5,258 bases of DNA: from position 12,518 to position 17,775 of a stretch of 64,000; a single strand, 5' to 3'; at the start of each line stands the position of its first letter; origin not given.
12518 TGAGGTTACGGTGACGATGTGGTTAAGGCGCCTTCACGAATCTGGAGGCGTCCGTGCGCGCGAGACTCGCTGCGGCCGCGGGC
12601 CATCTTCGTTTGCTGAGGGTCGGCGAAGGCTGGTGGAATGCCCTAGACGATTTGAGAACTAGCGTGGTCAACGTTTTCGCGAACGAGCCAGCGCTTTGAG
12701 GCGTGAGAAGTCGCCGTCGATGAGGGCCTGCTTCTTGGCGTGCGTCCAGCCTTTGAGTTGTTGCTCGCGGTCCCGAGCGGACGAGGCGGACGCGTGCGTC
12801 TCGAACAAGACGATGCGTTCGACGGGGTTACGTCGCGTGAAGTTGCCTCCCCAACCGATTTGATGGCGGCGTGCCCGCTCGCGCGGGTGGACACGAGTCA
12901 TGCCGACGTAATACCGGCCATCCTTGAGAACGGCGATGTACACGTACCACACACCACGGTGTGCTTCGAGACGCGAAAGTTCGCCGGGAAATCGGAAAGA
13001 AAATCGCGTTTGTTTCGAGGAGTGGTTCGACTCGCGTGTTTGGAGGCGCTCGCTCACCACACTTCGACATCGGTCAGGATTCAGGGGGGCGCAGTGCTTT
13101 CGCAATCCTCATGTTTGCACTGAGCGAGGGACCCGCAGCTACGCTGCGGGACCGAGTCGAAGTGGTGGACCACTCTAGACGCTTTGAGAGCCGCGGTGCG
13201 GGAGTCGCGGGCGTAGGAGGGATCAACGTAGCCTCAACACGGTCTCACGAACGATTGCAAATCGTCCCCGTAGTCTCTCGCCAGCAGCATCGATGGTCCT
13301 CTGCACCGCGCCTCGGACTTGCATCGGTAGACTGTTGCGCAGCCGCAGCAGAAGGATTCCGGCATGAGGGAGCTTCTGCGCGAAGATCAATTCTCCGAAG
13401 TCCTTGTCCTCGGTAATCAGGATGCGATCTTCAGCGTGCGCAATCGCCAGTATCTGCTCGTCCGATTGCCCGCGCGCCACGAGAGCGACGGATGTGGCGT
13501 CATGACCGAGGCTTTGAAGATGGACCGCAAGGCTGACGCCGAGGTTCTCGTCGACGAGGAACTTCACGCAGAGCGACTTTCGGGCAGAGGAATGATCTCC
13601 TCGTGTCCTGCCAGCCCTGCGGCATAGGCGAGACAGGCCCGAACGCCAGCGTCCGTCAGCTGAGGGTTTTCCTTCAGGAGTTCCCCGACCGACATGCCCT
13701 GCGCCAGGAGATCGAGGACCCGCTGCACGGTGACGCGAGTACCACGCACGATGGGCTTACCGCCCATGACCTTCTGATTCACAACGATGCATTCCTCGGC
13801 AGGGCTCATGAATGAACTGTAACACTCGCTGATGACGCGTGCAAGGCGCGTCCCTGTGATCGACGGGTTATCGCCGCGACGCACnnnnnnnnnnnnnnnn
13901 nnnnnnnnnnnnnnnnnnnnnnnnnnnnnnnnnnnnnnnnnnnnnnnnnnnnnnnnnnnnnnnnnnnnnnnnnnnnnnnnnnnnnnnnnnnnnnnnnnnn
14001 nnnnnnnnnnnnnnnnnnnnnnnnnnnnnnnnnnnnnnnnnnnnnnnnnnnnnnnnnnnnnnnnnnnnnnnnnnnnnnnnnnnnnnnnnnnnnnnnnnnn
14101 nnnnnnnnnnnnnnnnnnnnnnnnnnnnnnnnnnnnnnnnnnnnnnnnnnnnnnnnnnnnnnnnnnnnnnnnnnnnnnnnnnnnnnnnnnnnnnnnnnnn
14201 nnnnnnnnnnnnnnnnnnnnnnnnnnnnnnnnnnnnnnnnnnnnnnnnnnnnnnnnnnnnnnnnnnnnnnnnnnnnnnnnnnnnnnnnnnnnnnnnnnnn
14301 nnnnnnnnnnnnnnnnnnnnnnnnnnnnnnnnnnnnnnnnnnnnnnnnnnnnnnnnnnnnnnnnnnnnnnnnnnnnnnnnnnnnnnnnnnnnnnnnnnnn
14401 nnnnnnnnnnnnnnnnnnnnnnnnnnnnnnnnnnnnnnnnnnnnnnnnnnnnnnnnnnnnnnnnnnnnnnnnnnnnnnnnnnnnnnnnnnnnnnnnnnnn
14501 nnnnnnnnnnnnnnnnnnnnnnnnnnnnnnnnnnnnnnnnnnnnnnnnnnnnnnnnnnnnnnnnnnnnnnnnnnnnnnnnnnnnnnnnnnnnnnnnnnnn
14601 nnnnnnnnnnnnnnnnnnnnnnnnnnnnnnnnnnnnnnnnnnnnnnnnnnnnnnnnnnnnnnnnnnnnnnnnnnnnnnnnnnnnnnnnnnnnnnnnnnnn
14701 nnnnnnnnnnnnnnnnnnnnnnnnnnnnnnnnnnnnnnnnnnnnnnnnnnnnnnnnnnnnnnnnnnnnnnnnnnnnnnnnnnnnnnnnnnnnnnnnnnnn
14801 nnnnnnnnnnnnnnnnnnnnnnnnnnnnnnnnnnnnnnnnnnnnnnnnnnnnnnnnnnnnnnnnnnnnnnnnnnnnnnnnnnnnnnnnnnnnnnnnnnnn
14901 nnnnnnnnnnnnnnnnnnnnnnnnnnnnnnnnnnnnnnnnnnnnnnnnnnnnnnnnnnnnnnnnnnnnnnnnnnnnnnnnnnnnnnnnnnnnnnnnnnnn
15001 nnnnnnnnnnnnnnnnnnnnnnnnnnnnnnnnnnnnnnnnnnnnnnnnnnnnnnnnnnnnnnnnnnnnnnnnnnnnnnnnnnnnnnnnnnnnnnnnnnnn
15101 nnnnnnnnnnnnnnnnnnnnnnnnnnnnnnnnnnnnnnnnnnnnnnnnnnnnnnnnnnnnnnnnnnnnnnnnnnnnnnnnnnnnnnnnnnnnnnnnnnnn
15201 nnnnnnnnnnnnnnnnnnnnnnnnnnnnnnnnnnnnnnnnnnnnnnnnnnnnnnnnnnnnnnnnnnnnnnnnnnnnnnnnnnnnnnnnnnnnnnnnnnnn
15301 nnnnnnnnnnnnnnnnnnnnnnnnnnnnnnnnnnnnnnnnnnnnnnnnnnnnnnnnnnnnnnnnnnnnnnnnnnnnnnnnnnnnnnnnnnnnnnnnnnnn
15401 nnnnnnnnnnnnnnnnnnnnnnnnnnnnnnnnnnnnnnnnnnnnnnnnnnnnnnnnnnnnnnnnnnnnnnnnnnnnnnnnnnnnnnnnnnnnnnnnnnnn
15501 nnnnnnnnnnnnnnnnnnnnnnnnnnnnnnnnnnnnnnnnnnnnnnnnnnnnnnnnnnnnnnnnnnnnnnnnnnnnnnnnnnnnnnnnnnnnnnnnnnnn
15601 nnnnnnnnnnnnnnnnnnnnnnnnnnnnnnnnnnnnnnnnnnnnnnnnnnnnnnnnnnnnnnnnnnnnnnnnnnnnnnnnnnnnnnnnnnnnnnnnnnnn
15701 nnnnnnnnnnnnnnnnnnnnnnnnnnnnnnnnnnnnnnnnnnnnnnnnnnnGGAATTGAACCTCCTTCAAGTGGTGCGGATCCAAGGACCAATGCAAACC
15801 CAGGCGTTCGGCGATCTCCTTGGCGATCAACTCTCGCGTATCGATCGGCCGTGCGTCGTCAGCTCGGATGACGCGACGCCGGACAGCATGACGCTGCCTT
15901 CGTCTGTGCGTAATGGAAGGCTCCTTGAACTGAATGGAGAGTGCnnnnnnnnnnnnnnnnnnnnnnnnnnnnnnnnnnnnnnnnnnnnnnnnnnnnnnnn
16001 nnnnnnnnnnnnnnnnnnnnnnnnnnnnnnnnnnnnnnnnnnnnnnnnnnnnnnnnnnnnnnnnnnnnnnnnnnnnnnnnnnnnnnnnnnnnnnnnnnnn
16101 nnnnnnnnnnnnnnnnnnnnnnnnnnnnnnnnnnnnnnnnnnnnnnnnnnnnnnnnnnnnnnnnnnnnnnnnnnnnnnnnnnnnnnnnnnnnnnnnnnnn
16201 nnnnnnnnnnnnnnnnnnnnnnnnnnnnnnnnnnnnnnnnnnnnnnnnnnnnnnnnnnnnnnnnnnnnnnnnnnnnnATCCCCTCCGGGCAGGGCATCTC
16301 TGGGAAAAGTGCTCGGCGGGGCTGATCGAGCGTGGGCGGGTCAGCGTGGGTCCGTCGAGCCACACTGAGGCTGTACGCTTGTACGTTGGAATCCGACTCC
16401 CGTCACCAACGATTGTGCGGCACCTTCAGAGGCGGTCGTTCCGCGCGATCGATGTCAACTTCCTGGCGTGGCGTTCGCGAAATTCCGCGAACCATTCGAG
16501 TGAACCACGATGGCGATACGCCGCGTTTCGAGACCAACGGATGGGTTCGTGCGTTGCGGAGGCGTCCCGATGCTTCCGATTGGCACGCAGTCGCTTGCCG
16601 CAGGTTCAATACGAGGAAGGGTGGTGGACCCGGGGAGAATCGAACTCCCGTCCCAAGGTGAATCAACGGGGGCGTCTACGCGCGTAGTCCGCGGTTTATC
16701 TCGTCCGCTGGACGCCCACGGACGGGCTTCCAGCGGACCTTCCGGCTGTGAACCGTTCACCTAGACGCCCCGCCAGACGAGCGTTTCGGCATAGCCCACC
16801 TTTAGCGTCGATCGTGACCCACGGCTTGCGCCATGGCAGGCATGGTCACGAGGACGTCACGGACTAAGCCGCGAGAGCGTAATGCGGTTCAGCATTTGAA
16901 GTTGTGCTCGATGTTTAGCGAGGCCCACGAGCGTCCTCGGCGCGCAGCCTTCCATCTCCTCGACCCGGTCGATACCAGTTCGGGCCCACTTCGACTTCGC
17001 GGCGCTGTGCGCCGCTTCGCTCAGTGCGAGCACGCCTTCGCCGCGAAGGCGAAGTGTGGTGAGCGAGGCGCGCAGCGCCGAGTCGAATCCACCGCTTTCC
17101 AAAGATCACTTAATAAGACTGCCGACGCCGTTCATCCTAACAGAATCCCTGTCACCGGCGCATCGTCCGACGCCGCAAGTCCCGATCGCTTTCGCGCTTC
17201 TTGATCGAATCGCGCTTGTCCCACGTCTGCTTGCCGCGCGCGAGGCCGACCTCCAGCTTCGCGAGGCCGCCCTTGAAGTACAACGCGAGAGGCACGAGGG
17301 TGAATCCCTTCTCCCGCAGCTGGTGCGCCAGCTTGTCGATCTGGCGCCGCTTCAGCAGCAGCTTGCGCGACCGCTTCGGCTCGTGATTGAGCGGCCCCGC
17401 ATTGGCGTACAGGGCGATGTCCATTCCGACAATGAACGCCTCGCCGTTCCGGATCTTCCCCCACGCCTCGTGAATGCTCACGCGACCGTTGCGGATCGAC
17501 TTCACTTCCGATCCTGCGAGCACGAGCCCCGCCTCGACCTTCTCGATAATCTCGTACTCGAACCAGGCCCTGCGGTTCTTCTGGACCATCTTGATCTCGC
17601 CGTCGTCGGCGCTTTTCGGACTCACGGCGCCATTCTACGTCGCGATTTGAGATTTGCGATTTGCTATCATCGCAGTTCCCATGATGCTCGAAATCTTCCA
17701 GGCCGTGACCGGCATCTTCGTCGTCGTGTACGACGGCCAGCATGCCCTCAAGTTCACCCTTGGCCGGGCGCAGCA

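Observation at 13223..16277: Island-like block at the 3' side of ssrA: GHKL ATPase + PIN-like toxin-antitoxin pair + sigma fragment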

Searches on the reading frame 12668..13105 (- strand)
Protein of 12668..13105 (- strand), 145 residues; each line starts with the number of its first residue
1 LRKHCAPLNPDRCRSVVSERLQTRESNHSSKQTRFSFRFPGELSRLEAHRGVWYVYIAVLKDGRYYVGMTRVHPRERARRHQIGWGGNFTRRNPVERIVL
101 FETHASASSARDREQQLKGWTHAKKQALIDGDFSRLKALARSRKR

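Call 4: search_protein_families(library=pfam, proteins=[window:12668-13105:-], max_evalue=0.1)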
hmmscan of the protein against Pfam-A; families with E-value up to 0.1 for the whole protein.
window:12668-13105:- (145 aa): 2 families
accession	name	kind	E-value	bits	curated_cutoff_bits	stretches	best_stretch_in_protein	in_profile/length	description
PF01541.30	GIY-YIG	-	2.3e-10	41.1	22.6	1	53-125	2-76/78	GIY-YIG catalytic domain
PF12635.12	DUF3780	-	0.086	13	27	0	89-143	120-172/184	Protein of unknown function (DUF3780)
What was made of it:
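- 12668..13105 (-): Small GIY-YIG protein. It is native flank, not part of the islet. PF01541 2e-10 (call 4).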

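Call 5: search_protein_families(library=padloc, proteins=[window:12668-13105:-], max_evalue=0.1)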
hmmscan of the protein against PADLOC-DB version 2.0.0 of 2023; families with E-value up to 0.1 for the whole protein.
window:12668-13105:- (145 aa): 1 family
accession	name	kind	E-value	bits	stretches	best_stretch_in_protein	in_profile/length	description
PDLC02191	DUF3780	-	0.0029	15.2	1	93-143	125-173/196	-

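Call 6: search_protein_families(library=ncbifam, proteins=[window:12668-13105:-], max_evalue=0.1)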
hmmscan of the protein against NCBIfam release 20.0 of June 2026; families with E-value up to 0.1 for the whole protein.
window:12668-13105:- (145 aa): 1 family
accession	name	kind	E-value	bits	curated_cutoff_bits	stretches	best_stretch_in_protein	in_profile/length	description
NF042961.1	DUF3780_antiphage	equivalog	0.021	14.7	200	1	89-139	117-165/184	anti-phage-associated DUF3780 domain-containing protein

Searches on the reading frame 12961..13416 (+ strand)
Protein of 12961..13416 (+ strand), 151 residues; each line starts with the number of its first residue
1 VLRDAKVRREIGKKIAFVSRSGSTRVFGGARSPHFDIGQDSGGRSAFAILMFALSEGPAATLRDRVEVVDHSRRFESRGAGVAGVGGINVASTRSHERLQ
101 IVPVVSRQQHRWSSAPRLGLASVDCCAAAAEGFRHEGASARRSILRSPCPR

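Call 99: search_protein_families(library=pfam, proteins=[window:12961-13416:+], max_evalue=1)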
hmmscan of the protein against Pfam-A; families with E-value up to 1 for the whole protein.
window:12961-13416:+ (151 aa): 0 families

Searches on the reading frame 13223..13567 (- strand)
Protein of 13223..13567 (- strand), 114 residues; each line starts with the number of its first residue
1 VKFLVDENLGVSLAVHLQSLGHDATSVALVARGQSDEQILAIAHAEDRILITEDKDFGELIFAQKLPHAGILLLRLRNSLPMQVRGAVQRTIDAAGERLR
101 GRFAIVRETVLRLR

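Call 4: search_protein_families(library=pfam, proteins=[window:13223-13567:-], max_evalue=0.1)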
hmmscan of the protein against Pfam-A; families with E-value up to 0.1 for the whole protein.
window:13223-13567:- (114 aa): 3 families
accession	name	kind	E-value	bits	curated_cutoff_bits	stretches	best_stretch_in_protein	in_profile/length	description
PF18480.7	DUF5615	-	3.3e-26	91.7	23.8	1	1-107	1-108/110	Domain of unknown function (DUF5615)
PF01927.22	Mut7-C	-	5.3e-08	33.5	23.3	1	1-58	1-53/146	Mut7-C RNAse domain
PF18478.7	PIN_10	-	1.9e-06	28.3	26.2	1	1-58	1-63/84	PIN like domain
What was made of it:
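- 13223..13567 (-): DUF5615 / Mut7-C / PIN_10 PIN-like predicted toxin. Its start overlaps the antitoxin stop (GTGA). PF18480 E=3e-26, PF01927 5e-8, PF18478 2e-6 (call 4).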

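Call 5: search_protein_families(library=padloc, proteins=[window:13223-13567:-], max_evalue=0.1)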
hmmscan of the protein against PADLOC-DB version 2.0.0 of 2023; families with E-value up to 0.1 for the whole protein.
window:13223-13567:- (114 aa): 0 families

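Call 6: search_protein_families(library=ncbifam, proteins=[window:13223-13567:-], max_evalue=0.1)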
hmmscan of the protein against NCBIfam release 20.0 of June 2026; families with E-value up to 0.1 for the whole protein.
window:13223-13567:- (114 aa): 0 families

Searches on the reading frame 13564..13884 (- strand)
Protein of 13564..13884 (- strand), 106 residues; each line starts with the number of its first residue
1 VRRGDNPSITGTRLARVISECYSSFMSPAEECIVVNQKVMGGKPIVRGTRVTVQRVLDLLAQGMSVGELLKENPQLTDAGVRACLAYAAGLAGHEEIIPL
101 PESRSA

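Call 4: search_protein_families(library=pfam, proteins=[window:13564-13884:-], max_evalue=0.1)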
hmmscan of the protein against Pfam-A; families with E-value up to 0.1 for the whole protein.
window:13564-13884:- (106 aa): 1 family
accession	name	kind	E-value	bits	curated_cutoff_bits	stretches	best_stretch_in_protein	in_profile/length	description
PF04255.20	DUF433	-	2.5e-23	82.1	23.6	1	33-88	1-56/56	Protein of unknown function (DUF433)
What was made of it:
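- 13564..13809 (-): DUF433 (COG2442) predicted antitoxin. The ORF could also start at the GTG at 13884. PF04255 E=2.5e-23 (call 4).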

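Call 5: search_protein_families(library=padloc, proteins=[window:13564-13884:-], max_evalue=0.1)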
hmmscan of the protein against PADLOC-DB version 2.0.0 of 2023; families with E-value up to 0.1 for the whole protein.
window:13564-13884:- (106 aa): 0 families

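Call 6: search_protein_families(library=ncbifam, proteins=[window:13564-13884:-], max_evalue=0.1)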
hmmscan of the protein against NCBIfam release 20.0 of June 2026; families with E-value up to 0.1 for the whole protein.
window:13564-13884:- (106 aa): 0 families

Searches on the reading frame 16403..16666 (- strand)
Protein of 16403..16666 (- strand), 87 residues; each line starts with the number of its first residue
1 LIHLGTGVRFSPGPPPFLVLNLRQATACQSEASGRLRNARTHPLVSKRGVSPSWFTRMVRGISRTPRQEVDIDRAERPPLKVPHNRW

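Call 99: search_protein_families(library=pfam, proteins=[window:16403-16666:-], max_evalue=1)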
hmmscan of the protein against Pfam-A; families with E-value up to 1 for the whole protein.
window:16403-16666:- (87 aa): 2 families
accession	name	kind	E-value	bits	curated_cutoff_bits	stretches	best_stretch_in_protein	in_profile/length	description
PF04771.18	CAV_VP3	-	0.15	13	72.7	1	18-78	35-95/102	Chicken anaemia virus VP-3 protein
PF24370.1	DUF7526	-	0.25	11.8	27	1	42-70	33-61/88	Family of unknown function (DUF7526)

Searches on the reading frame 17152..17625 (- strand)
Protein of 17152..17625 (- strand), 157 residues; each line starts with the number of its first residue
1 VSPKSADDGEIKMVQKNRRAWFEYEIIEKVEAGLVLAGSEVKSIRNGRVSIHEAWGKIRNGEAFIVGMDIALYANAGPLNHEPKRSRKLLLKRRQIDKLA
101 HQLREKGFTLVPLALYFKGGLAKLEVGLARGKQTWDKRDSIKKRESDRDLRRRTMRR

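Call 34: find_homologous_proteins(query=window:17152-17625:-, max_evalue=1e-30)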
Query window:17152-17625:- (157 aa): 3591 proteins with E <= 1e-30 among 5532 candidates; the best 120 are listed.
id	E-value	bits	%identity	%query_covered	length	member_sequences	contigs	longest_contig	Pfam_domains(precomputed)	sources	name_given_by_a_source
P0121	4.9e-88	311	100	92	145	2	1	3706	PF01668.24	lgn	-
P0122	3.8e-87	308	90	94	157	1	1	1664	PF01668.24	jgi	-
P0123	3.5e-85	302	88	93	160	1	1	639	PF01668.24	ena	-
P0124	1.2e-66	242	74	97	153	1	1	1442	PF01668.24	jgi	jgi:SsrA-binding protein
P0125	3.8e-66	240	75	94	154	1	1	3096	PF01668.24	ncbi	-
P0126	5.0e-66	240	75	94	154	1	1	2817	PF01668.24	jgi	jgi:SsrA-binding protein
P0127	1.4e-65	238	74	94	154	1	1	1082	PF01668.24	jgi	-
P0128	1.8e-65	238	74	94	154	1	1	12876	PF01668.24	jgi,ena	-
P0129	2.6e-60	221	68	94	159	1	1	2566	PF01668.24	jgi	jgi:SsrA-binding protein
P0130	8.2e-60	219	66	96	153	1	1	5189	PF01668.24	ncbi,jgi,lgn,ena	-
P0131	1.0e-59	219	63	99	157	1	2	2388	PF01668.24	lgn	-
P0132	1.5e-59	218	66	97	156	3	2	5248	PF01668.24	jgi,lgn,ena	-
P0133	1.7e-59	218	68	95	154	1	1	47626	PF01668.24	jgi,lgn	jgi:SsrA-binding protein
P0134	3.1e-59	217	65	100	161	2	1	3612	PF01668.24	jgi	jgi:SsrA-binding protein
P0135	3.6e-59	217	64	96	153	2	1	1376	PF01668.24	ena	-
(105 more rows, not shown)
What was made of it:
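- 17152..17625 (-): smpB: native context upstream of ssrA. SmpB homologues (call 34).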

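Call 35: find_encoding_contigs(protein=P0128, flank=10000, max_places=2)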
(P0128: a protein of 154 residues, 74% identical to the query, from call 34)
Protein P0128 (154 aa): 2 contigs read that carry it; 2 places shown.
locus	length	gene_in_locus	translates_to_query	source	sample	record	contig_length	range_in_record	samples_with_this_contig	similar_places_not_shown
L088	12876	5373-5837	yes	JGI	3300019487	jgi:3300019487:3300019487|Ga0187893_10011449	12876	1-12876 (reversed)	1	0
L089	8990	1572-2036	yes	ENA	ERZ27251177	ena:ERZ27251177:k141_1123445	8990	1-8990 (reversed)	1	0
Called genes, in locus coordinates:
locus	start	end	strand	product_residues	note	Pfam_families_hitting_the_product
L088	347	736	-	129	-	PF03061:4HBT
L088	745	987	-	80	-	PF01541:GIY-YIG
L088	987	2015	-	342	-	-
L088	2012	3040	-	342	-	-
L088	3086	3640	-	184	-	PF00265:TK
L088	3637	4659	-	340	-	PF01145:Band_7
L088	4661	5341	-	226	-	PF01145:Band_7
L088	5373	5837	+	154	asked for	PF01668:SmpB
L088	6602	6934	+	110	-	-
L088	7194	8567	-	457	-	PF13620:CarboxypepD_reg (faint)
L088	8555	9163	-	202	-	-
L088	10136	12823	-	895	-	PF00069:Pkinase, PF07714:PK_Tyr_Ser-Thr, PF03109:ABC1 (weak), PF07719:TPR_2 (faint), PF13431:TPR_17 (faint), PF13414:TPR_11 (faint), PF13371:TPR_9 (weak), PF13432:TPR_16 (weak), +2 more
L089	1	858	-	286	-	?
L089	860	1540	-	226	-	PF01145:Band_7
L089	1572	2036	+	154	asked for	PF01668:SmpB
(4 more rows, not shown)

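Call 36: find_encoding_contigs(protein=P0133, flank=10000, max_places=2)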
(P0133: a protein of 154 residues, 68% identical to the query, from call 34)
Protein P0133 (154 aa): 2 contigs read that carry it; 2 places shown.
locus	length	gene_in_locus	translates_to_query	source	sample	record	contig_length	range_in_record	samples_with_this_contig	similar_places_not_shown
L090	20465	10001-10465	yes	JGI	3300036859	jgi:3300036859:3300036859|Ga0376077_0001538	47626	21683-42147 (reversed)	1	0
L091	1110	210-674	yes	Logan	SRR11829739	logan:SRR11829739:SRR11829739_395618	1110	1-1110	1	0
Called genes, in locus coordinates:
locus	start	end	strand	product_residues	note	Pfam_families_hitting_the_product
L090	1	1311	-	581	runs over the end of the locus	-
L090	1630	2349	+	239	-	-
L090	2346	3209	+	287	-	PF01636:APH (faint)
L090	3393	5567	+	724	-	PF01590:GAF, PF13185:GAF_2, PF13492:GAF_3, PF01590:GAF, PF13185:GAF_2, PF00158:Sigma54_activat, PF14532:Sigma54_activ_2, PF07728:AAA_5, +1 more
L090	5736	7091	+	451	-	PF00140:Sigma70_r1_2 (weak), PF04542:Sigma70_r2, PF04539:Sigma70_r3, PF04545:Sigma70_r4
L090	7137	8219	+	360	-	PF01883:FeS_assembly_P, PF00142:Fer4_NifH (faint), PF01656:CbiA, PF09140:MipZ (weak), PF10609:ParA, PF13614:AAA_31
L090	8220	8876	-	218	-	PF01541:GIY-YIG, PF00583:Acetyltransf_1, PF13673:Acetyltransf_10 (weak), PF13508:Acetyltransf_7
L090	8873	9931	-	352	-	PF16344:FecR_C (faint)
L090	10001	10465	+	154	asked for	PF01668:SmpB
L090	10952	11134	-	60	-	-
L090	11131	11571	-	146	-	-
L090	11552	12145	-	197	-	PF01909:NTP_transf_2 (weak), PF18765:Polbeta (weak)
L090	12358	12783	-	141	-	PF08818:DUF1801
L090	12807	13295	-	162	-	PF08818:DUF1801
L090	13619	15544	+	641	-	PF16697:Yop-YscD_cpl, PF00498:FHA, PF01590:GAF, PF13185:GAF_2, PF13492:GAF_3, PF01590:GAF, PF13185:GAF_2, PF00990:GGDEF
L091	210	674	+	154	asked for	PF01668:SmpB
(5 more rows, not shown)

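Call 37: find_encoding_contigs(protein=P0125, flank=10000, max_places=2)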
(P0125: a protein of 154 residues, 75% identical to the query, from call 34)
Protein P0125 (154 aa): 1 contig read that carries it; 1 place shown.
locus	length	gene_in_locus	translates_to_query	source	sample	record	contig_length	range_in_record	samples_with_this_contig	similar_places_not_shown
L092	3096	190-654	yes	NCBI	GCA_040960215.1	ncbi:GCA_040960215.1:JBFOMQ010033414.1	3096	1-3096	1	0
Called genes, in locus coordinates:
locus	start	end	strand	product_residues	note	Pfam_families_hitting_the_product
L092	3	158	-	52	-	?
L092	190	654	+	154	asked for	PF01668:SmpB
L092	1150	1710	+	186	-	-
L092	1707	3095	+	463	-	?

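Call 80: find_encoding_contigs(protein=P0122, flank=5000, max_places=2)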
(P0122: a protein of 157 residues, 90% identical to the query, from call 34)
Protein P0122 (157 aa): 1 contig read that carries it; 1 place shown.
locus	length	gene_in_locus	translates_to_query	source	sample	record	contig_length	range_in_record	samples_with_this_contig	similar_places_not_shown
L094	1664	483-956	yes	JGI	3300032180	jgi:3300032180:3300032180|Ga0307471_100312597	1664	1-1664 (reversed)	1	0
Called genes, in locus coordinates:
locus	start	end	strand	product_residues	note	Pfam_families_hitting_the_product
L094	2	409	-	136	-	?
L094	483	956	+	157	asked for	PF01668:SmpB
